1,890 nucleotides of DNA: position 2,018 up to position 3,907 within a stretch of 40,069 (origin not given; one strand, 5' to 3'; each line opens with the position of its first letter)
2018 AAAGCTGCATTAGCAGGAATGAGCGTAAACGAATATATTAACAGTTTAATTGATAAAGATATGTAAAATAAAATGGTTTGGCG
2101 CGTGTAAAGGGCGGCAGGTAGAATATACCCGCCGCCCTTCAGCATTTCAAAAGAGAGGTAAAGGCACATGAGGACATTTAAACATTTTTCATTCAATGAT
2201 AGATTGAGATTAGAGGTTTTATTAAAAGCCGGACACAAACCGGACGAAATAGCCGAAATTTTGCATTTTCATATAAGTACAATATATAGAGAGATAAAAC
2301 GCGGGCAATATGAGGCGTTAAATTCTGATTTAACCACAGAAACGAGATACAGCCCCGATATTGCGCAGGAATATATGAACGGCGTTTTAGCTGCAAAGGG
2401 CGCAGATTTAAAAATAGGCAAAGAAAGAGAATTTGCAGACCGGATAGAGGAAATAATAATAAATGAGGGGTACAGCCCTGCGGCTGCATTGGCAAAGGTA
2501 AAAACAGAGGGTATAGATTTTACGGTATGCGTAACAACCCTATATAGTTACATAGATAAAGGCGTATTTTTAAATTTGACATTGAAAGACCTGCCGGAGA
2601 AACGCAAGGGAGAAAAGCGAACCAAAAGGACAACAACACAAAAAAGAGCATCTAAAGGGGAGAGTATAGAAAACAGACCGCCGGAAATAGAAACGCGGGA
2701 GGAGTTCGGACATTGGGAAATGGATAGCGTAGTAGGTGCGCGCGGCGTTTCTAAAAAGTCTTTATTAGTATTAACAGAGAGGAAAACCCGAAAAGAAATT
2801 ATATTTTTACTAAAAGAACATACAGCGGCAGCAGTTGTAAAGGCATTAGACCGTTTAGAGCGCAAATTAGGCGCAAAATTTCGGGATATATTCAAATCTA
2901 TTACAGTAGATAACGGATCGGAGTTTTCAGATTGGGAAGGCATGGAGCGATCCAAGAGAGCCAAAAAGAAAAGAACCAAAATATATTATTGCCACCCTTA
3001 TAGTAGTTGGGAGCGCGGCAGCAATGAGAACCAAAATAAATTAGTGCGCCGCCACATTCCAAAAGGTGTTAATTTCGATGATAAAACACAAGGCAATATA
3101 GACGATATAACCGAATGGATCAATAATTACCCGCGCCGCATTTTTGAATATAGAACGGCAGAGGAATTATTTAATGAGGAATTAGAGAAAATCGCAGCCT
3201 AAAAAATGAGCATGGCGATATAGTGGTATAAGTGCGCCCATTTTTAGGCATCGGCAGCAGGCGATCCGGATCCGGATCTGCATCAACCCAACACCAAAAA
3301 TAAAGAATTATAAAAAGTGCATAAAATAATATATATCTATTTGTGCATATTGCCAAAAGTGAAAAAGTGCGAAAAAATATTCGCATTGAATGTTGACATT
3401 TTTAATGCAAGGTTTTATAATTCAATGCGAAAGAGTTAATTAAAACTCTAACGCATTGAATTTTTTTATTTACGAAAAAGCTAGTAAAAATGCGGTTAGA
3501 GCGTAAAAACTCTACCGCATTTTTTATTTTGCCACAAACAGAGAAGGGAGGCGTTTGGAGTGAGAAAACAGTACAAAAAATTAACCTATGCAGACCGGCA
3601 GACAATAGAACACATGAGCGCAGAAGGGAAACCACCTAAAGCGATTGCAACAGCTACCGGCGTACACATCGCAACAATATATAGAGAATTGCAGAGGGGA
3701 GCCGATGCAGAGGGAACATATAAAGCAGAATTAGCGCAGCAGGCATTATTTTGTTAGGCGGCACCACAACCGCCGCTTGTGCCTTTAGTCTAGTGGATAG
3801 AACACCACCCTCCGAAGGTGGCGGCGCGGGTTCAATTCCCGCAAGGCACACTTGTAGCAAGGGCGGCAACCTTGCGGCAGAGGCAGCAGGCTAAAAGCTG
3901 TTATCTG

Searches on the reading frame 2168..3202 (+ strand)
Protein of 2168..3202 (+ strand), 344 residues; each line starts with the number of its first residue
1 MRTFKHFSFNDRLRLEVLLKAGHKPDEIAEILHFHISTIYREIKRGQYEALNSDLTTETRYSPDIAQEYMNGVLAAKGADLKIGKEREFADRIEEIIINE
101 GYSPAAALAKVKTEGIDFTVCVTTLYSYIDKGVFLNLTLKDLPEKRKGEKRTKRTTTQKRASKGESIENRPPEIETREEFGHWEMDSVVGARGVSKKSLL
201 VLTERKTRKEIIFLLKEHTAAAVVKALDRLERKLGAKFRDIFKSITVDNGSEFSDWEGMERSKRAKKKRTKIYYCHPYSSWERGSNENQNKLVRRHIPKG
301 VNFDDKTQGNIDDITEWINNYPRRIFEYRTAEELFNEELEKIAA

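Call 10: search_protein_families(library=pfam, max_evalue=0.1, proteins=[window:2168-3202:+])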
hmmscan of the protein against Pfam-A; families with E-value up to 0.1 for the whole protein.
window:2168-3202:+ (344 aa): 6 families
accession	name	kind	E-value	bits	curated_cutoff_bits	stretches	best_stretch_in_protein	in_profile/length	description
PF00665.32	rve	-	2.2e-08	34.7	32.6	1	178-279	3-101/102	Integrase core domain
PF13936.12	HTH_38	-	1.3e-07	31.7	27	1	5-46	3-44/44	Helix-turn-helix domain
PF13384.12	HTH_23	-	1.2e-05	25.4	24.6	1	17-45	12-40/50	Homeodomain-like domain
PF12728.13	HTH_17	-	0.0016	19.1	27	0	25-47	4-26/51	Helix-turn-helix domain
PF08281.18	Sigma70_r4_2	-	0.042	13.9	25.7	0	22-46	26-50/54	Sigma-70, region 4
PF13683.12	rve_3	-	0.077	13.2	26.5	0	270-321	3-53/67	Integrase core domain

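Call 11: search_protein_families(library=phrogs, max_evalue=0.01, proteins=[window:2168-3202:+])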
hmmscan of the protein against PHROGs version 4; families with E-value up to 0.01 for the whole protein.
window:2168-3202:+ (344 aa): 9 families
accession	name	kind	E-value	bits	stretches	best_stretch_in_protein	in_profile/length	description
phrog_4646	-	integration and excision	2.1e-132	442.6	1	1-343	1-343/344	transposase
phrog_4410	-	unknown function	5.2e-38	131.4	1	173-340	3-160/163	-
phrog_11420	-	DNA, RNA and nucleotide metabolism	4.9e-14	53.2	1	2-78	2-76/82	DNA binding protein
phrog_5904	-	unknown function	1.8e-12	48.5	1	269-337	14-82/88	-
phrog_20487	-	unknown function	1.8e-09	38.3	1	26-205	24-191/194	-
phrog_16079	-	unknown function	2.8e-08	34.5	1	185-255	1-67/67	-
phrog_13695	-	unknown function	3.5e-08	34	1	155-224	3-74/76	-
phrog_664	-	DNA, RNA and nucleotide metabolism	2.8e-05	25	1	15-56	93-134/210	DNA binding protein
phrog_125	-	DNA, RNA and nucleotide metabolism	0.0014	19.2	0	18-59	175-216/254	DNA invertase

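Call 45: find_related_loci(query=window:2168-3202:+, collection=viral_contigs, flank=3500)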
Query window:2168-3202:+ (344 aa) in viral_contigs; peptide patterns used: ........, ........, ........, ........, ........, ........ (x = any residue, [..] = any of these).
196 stretches matched a pattern; 190 encode a relative of the query (tblastn E <= 1e-3); the best 80 are kept; 80 distinct loci.
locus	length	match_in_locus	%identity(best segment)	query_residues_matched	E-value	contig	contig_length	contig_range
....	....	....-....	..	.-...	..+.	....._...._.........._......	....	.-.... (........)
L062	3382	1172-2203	87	1-344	0e+0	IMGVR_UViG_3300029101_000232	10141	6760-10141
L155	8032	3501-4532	87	1-344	0e+0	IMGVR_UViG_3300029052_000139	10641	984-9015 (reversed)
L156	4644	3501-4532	86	1-344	0e+0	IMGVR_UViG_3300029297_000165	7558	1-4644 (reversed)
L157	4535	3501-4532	84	1-344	0e+0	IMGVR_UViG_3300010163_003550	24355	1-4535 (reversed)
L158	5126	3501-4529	78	2-343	2e-176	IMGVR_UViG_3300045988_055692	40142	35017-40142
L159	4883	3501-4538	74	1-343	1e-171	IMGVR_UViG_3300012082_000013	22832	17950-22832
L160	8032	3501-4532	73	2-344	2e-170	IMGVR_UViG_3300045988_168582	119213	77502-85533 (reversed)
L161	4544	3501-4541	61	2-343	5e-135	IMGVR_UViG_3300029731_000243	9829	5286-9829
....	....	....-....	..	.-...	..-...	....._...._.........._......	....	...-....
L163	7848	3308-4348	61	2-343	3e-134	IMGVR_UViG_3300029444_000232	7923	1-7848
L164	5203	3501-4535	61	5-343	2e-133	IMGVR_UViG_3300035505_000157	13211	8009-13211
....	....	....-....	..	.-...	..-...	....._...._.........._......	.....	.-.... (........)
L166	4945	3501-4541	61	2-343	3e-133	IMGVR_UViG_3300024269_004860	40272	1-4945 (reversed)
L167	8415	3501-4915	61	2-339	9e-133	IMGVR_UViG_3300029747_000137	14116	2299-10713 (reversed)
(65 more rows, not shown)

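Call 49: search_protein_families(library=ncbifam, max_evalue=0.01, proteins=[window:2168-3202:+])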
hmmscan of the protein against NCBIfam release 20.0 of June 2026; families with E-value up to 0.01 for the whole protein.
window:2168-3202:+ (344 aa): 4 families
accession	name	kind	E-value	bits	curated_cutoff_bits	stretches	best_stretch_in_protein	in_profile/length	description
NF033563.0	transpos_IS30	equivalog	3.8e-71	239.9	80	1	37-324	1-267/267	IS30 family transposase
NF033577.2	transpos_IS481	equivalog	5e-09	36.1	224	1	136-321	104-266/284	IS481 family transposase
NF033546.1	transpos_IS21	equivalog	4.4e-05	23.1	160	1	266-340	210-287/294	IS21 family transposase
NF033545.0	transpos_IS630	equivalog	0.00078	19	100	1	14-53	4-43/299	IS630 family transposase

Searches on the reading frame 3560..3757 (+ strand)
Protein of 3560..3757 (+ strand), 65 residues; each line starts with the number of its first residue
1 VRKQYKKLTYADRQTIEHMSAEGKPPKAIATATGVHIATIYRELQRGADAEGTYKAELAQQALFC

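Call 10: search_protein_families(library=pfam, max_evalue=0.1, proteins=[window:3560-3757:+])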
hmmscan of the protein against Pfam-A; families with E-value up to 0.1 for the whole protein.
window:3560-3757:+ (65 aa): 6 families
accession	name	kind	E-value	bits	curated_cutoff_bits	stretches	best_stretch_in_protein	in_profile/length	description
PF13936.12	HTH_38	-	9.6e-12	44.9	27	1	5-47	2-44/44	Helix-turn-helix domain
PF13384.12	HTH_23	-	7.1e-05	22.9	24.6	1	12-46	6-40/50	Homeodomain-like domain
PF08281.18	Sigma70_r4_2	-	0.00031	20.8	25.7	1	7-47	10-50/54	Sigma-70, region 4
PF01371.25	Trp_repressor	-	0.027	14.9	27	1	12-60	37-86/88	Trp repressor protein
PF19844.4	DUF6319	-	0.068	13.7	23.9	1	15-62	7-54/115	Family of unknown function (DUF6319)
PF02796.21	HTH_7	-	0.08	13.5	23.8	0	10-42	8-40/45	Helix-turn-helix domain of resolvase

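Call 11: search_protein_families(library=phrogs, max_evalue=0.01, proteins=[window:3560-3757:+])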
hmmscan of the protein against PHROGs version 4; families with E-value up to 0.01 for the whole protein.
window:3560-3757:+ (65 aa): 7 families
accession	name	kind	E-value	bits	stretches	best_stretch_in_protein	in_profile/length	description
phrog_11420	-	DNA, RNA and nucleotide metabolism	1.1e-15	58.5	1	4-62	3-67/82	DNA binding protein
phrog_4646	-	integration and excision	2.6e-12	47.6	1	3-61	2-68/344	transposase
phrog_664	-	DNA, RNA and nucleotide metabolism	4.1e-05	24.5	1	5-61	82-138/210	DNA binding protein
phrog_517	-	DNA, RNA and nucleotide metabolism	6.1e-05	24.9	1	5-45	83-123/128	HTH DNA binding protein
phrog_20487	-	unknown function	0.00096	19.6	1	5-61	3-58/194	-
phrog_125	-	DNA, RNA and nucleotide metabolism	0.0044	17.6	1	6-49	161-205/254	DNA invertase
phrog_12823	-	unknown function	0.0052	16.8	1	2-45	297-338/417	-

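Call 22: find_encoding_contigs(protein=window:3560-3757:+, flank=6000, max_places=10)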
Protein window:3560-3757:+ (65 aa): 24 contigs read that carry it; 10 places shown.
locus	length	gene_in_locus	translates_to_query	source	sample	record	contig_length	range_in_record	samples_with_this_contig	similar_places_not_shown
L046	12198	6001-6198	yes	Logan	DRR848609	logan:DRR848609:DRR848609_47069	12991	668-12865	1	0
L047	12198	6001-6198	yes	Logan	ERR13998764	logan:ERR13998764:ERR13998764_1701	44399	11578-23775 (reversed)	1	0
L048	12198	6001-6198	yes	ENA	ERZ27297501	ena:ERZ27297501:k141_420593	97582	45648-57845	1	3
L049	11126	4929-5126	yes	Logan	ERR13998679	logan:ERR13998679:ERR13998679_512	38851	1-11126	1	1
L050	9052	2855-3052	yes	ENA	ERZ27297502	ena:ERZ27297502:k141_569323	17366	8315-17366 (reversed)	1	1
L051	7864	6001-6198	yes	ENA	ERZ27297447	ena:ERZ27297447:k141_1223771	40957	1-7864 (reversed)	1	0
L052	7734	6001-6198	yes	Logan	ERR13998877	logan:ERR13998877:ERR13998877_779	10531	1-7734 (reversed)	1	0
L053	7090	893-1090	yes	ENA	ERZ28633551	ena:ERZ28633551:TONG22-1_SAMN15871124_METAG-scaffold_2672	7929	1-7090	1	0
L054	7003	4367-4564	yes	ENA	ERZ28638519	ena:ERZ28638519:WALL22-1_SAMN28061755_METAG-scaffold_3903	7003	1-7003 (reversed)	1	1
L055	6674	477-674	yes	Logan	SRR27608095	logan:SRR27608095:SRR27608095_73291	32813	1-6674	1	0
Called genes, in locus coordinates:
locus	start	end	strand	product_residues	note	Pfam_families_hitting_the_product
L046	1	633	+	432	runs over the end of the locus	?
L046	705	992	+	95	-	-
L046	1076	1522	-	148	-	PF00692:dUTPase, PF22769:DCD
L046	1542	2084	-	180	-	PF13353:Fer4_12, PF04055:Radical_SAM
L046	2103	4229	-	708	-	PF03477:ATP-cone, PF13597:NRDD, PF01228:Gly_radical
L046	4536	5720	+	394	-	PF00254:FKBP_C, PF05698:Trigger_C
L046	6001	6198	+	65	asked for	PF13936:HTH_38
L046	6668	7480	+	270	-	PF23343:REP_ORF2-G2P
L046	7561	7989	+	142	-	PF00075:RNase_H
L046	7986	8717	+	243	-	PF02086:MethyltransfD12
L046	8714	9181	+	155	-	PF02452:PemK_toxin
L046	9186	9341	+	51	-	-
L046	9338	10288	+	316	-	PF00145:DNA_methylase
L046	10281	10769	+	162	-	PF05869:Dam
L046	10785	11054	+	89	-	-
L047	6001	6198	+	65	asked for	PF13936:HTH_38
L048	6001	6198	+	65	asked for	PF13936:HTH_38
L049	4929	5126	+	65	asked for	PF13936:HTH_38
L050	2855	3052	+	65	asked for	PF13936:HTH_38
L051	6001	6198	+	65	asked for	PF13936:HTH_38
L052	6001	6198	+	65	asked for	PF13936:HTH_38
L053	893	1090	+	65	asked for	PF13936:HTH_38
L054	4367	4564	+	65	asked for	PF13936:HTH_38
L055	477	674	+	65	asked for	PF13936:HTH_38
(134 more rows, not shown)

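Call 48: search_protein_families(library=padloc, max_evalue=0.01, proteins=[window:3560-3757:+])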
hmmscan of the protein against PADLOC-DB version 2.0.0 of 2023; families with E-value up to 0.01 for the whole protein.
window:3560-3757:+ (65 aa): 0 families

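Call 49: search_protein_families(library=ncbifam, max_evalue=0.01, proteins=[window:3560-3757:+])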
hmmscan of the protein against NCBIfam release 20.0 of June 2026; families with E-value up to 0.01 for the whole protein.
window:3560-3757:+ (65 aa): 1 family
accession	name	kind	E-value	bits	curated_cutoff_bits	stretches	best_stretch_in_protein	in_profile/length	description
NF033545.0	transpos_IS630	equivalog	0.0019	17.7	100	1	13-50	2-39/299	IS630 family transposase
